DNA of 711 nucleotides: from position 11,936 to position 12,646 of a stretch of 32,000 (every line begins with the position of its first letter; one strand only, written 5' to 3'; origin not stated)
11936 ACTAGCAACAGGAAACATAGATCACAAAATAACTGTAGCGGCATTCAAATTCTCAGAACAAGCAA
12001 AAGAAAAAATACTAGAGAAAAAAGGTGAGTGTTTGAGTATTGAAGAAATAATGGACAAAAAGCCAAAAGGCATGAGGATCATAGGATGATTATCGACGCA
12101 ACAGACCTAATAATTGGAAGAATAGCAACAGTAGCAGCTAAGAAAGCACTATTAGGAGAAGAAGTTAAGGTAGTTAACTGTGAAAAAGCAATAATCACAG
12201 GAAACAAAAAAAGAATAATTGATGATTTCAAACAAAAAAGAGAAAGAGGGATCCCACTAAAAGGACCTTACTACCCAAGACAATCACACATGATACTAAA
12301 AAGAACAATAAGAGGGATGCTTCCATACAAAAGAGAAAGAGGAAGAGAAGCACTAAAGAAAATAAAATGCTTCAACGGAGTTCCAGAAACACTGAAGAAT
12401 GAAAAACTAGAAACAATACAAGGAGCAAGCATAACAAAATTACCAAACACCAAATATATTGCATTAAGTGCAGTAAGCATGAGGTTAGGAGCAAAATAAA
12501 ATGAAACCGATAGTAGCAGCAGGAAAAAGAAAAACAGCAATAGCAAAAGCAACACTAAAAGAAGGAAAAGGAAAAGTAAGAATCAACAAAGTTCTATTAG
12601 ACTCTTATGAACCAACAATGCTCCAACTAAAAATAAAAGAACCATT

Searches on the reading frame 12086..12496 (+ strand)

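Call 17: search_protein_families(library=pfam, proteins=[window:12086-12496:+], max_evalue=0.001)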
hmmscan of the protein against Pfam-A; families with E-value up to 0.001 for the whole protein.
window:12086-12496:+ (137 aa): 1 family
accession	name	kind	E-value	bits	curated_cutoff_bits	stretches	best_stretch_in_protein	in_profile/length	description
PF00572.24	Ribosomal_L13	-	1.2e-15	58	23.8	1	2-100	5-117/119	Ribosomal protein L13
